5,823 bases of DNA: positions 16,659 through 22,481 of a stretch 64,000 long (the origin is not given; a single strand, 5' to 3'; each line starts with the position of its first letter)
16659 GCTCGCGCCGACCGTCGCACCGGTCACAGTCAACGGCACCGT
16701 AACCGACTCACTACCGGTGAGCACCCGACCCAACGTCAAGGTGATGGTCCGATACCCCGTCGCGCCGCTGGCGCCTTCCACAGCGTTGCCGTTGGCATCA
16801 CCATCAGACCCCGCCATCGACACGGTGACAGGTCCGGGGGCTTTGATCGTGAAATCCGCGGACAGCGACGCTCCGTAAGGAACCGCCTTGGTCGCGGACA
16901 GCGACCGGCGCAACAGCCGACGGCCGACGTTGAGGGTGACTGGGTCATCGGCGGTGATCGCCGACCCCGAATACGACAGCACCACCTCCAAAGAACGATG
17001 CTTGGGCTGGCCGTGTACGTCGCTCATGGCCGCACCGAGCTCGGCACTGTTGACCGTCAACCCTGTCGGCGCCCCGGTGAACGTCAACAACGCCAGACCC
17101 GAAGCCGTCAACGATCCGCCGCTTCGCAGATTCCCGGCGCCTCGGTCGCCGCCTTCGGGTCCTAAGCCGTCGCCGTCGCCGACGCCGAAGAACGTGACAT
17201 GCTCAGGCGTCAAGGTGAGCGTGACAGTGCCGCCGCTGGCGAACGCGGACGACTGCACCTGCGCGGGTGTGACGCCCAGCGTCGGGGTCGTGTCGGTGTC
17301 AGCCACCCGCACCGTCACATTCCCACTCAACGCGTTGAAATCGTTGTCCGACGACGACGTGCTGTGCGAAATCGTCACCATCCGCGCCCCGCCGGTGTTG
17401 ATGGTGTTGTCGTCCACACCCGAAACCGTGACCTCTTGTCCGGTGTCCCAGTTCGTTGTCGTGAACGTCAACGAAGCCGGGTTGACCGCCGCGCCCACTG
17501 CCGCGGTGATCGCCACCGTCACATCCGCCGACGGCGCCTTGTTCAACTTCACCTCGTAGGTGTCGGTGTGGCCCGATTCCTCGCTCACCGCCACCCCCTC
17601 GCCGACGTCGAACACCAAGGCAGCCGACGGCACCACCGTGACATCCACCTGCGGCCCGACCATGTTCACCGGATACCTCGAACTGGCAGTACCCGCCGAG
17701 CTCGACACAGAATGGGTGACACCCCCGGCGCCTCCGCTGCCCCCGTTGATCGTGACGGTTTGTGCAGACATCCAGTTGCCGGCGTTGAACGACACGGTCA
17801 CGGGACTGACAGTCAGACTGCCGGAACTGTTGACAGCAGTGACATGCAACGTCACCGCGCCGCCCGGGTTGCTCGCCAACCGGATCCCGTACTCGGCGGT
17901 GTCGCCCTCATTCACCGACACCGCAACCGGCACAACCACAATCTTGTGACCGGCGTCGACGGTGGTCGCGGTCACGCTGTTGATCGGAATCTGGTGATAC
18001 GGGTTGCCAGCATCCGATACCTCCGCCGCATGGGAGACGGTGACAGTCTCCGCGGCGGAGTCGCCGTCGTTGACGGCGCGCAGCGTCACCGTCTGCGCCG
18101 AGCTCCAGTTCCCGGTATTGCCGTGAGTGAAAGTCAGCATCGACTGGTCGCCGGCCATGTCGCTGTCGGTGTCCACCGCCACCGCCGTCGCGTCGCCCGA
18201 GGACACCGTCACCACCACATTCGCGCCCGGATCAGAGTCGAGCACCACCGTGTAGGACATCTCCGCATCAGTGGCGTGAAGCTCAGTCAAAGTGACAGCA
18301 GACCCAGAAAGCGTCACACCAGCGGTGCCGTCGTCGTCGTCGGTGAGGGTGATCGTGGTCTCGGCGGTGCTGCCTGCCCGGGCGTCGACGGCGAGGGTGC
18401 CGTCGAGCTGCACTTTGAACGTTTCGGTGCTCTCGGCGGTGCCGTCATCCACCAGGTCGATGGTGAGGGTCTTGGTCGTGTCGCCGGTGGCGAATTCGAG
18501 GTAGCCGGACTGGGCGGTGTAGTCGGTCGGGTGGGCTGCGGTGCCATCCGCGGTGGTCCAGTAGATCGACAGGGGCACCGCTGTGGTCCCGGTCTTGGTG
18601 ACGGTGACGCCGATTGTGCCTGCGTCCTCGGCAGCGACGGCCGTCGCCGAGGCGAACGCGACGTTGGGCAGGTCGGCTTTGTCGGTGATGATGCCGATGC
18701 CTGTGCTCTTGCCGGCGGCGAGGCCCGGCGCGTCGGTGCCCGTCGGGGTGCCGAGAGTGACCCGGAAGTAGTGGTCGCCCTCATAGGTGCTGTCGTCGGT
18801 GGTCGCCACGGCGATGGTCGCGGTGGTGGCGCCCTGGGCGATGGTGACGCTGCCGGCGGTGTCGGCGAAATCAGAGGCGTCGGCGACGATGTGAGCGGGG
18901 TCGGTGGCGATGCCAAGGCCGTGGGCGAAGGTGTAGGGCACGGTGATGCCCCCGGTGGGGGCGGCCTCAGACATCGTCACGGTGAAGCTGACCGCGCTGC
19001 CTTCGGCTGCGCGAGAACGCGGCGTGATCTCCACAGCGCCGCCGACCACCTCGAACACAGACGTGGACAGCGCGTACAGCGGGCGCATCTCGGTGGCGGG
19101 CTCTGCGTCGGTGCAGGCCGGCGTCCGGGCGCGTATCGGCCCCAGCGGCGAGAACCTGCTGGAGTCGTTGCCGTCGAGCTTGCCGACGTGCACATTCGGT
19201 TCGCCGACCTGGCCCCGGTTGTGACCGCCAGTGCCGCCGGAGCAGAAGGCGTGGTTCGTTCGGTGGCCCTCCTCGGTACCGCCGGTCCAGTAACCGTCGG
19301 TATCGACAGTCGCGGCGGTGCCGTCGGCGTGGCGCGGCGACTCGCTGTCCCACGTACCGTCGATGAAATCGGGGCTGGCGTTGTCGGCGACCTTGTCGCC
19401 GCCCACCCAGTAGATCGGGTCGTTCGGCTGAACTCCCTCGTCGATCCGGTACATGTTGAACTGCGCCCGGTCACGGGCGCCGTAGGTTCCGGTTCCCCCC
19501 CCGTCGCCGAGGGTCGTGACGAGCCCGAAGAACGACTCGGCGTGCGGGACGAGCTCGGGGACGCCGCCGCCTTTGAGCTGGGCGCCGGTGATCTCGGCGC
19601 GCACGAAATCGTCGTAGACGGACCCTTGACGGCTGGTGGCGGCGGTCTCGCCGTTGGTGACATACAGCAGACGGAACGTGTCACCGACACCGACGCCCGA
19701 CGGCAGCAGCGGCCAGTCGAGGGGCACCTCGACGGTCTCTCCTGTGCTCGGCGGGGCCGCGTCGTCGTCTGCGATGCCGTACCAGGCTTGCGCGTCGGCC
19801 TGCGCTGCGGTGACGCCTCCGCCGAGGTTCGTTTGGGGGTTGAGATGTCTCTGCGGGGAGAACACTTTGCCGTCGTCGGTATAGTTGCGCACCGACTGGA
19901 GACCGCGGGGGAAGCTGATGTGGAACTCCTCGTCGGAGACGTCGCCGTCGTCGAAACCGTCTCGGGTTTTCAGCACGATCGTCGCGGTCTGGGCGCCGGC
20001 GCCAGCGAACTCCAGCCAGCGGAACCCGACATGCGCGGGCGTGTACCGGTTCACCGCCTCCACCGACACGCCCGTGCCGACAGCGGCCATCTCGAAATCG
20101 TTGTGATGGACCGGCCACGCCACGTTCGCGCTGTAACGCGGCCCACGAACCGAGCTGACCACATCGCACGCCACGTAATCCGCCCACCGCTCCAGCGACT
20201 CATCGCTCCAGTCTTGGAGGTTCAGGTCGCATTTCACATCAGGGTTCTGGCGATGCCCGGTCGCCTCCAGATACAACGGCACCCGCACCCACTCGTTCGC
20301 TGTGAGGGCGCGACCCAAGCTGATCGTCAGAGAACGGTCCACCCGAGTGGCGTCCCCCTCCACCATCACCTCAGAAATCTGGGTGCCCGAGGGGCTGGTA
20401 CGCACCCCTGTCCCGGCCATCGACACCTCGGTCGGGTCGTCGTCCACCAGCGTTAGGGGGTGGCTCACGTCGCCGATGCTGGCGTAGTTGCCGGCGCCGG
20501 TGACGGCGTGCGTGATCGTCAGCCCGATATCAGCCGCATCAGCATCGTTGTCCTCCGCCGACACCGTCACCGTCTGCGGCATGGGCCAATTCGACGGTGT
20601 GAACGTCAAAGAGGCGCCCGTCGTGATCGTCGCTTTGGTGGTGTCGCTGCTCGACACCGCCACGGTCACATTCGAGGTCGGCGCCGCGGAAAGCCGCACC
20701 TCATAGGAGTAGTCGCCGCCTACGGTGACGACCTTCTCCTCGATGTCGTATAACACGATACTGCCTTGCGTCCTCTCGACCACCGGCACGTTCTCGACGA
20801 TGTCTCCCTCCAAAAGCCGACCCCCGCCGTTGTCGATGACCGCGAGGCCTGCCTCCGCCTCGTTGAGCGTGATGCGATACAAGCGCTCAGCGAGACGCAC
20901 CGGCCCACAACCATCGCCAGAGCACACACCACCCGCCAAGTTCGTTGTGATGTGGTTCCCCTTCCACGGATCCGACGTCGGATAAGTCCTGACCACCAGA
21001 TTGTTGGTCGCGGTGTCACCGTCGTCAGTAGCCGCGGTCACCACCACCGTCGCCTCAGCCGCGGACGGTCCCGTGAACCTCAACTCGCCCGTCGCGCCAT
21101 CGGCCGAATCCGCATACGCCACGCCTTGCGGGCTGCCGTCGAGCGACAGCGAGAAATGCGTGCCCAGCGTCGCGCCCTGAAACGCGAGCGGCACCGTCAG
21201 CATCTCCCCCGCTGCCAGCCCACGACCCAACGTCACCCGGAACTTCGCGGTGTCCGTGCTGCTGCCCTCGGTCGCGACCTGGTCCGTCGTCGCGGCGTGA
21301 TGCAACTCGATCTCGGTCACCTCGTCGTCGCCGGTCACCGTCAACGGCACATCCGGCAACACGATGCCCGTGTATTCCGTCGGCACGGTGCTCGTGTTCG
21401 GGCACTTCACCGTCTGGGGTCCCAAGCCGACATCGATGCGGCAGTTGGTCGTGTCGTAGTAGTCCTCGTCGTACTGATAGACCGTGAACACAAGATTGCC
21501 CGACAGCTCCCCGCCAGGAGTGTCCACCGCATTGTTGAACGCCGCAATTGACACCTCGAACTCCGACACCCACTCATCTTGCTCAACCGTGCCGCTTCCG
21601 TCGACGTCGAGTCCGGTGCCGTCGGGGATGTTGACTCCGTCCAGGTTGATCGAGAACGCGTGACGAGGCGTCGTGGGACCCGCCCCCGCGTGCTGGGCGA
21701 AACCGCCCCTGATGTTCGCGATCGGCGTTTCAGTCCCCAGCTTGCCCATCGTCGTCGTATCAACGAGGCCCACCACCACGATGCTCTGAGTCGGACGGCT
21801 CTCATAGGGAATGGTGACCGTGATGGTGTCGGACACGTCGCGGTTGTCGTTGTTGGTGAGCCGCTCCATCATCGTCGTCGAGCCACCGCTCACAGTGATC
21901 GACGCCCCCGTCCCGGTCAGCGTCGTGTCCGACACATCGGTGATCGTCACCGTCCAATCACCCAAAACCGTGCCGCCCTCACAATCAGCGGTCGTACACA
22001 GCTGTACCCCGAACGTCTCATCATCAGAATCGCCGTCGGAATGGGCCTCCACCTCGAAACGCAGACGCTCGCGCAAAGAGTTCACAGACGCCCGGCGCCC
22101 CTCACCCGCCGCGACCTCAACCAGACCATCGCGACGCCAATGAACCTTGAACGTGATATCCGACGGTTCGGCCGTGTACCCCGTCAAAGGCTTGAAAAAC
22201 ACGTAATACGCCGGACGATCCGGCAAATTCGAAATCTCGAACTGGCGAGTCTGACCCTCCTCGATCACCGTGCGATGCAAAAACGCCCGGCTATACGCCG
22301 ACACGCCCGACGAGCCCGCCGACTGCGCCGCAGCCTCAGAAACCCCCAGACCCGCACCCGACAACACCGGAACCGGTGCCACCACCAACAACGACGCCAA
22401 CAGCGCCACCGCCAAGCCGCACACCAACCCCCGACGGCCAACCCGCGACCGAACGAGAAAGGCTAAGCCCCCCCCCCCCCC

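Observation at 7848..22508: A 14.7-kb single ORF for a 4,886-aa secreted repeat protein sits between lepA and hrcA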

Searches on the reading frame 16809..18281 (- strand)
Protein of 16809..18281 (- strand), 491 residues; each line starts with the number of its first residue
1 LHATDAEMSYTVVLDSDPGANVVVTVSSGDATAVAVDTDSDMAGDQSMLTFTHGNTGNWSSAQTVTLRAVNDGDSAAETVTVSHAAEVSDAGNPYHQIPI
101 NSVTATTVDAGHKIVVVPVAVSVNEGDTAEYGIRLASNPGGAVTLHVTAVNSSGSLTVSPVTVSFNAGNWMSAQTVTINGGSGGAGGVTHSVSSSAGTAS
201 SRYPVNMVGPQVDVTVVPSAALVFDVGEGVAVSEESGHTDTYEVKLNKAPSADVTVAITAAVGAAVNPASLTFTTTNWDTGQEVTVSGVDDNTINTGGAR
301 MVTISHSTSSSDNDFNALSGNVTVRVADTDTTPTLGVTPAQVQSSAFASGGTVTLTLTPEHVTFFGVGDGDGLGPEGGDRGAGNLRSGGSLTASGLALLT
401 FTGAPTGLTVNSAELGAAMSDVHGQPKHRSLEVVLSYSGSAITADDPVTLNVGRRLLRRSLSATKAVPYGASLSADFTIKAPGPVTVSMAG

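Call 25: search_protein_families(library=pfam, proteins=[window:16809-18281:-], max_evalue=1)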
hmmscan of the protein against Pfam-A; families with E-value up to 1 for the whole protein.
window:16809-18281:- (491 aa): 3 families
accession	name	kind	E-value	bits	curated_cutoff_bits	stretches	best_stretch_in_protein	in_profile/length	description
PF19958.5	EAD6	-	0.038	14.6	27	1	69-109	13-53/75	Effector-associated domain 6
PF08402.16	TOBE_2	-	0.32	11.6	21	0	334-365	45-76/76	TOBE domain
PF04684.18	BAF1_ABF1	-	0.89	9.1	28.9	0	233-284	125-176/511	BAF1 / ABF1 chromatin reorganising factor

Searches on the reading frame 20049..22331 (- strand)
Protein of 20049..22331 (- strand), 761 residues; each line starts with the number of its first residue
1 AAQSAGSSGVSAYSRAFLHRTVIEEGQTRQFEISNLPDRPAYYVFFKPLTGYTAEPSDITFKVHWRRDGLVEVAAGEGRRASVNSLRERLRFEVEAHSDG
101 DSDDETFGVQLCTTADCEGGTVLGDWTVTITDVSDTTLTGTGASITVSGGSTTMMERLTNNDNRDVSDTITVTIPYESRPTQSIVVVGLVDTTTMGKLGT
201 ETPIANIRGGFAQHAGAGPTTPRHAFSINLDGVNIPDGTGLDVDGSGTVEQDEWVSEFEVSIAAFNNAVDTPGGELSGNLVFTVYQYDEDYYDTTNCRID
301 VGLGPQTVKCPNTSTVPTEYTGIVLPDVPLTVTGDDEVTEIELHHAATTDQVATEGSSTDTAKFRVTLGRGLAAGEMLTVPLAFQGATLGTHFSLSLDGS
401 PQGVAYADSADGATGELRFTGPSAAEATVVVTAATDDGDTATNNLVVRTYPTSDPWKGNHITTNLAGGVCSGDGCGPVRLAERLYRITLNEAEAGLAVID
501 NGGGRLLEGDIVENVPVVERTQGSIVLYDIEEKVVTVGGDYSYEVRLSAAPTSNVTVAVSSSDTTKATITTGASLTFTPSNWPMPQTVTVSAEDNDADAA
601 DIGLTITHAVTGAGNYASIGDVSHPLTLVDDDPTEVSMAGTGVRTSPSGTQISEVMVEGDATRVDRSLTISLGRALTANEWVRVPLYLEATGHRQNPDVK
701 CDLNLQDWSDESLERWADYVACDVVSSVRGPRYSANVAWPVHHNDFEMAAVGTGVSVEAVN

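Call 48: find_related_loci(query=window:20049-22331:-, collection=metagenome_contigs, flank=10000)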
Query window:20049-22331:- (761 aa) in metagenome_contigs; peptide patterns used: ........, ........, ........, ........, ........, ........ (x = any residue, [..] = any of these).
33 stretches matched a pattern, but none encodes a relative of the query by tblastn (E <= 1e-3).

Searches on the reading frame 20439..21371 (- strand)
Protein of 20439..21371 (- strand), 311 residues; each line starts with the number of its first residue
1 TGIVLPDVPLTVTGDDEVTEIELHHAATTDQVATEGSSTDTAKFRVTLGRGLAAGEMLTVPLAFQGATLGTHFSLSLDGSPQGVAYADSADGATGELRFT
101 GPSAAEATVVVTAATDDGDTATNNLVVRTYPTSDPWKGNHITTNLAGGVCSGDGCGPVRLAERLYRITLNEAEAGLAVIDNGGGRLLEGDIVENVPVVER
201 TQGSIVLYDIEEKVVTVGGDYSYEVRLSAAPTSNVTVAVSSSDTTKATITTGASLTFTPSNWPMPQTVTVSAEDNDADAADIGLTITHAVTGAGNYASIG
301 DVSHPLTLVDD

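Call 25: search_protein_families(library=pfam, proteins=[window:20439-21371:-], max_evalue=1)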
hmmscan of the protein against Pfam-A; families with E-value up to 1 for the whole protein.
window:20439-21371:- (311 aa): 1 family
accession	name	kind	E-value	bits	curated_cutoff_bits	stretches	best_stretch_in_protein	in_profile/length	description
PF18140.6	PCC_BT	-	0.16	12.6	23.5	0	10-80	36-105/126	Propionyl-coenzyme A carboxylase BT domain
